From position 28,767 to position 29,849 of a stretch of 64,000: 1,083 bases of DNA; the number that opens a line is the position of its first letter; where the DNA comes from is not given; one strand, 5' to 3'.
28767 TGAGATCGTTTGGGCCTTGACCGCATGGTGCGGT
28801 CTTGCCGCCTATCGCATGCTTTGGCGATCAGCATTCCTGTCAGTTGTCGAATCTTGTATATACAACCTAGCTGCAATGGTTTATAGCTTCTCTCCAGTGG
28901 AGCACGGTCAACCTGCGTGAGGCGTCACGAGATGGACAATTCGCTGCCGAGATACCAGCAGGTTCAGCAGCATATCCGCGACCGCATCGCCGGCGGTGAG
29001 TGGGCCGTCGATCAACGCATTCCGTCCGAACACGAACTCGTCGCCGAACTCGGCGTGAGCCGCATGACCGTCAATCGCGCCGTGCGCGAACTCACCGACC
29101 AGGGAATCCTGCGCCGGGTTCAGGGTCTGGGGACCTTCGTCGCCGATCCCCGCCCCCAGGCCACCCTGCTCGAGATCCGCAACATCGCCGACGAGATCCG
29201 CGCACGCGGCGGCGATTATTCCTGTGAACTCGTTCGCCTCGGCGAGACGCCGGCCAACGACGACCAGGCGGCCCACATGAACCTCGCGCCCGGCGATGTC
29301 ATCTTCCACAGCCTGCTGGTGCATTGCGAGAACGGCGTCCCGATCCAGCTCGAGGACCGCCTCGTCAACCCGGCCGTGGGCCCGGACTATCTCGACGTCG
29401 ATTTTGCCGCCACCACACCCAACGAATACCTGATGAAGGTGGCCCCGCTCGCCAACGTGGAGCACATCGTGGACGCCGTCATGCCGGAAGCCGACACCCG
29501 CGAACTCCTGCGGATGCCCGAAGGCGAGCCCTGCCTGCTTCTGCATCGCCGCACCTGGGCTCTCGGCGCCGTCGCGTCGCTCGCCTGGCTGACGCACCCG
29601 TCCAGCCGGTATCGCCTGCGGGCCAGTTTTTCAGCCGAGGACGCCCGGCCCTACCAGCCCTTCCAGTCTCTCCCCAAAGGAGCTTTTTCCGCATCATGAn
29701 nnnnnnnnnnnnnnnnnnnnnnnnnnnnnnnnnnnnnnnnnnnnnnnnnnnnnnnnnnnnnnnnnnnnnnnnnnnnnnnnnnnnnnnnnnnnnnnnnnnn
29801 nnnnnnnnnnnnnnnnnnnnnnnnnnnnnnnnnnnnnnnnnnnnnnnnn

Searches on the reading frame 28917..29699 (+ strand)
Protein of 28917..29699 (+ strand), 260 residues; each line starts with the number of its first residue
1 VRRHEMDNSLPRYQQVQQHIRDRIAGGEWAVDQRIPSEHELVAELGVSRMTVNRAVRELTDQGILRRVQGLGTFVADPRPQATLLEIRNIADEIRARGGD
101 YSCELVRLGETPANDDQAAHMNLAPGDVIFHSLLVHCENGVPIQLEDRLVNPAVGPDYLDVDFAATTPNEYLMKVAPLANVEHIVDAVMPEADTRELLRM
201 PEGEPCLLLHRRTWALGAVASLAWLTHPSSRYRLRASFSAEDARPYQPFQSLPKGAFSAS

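Call 46: search_protein_families(library=pfam, proteins=[window:28917-29699:+], max_evalue=0.00001)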
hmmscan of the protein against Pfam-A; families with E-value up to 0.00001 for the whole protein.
window:28917-29699:+ (260 aa): 3 families
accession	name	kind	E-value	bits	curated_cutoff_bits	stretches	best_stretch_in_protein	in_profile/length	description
PF07702.18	UTRA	-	4.6e-31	108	23.8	1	96-233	1-141/141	UTRA domain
PF00392.27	GntR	-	6.2e-20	71.1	27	1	13-75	2-64/64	Bacterial regulatory proteins, gntR family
PF25213.1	HVO_A0261_N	-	5.2e-06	26.7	35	0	37-70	26-59/86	HVO_A0261 N-terminal domain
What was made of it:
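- Checked: A GntR/UTRA hutC-type regulator lies at 28917-29699 (call 46).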
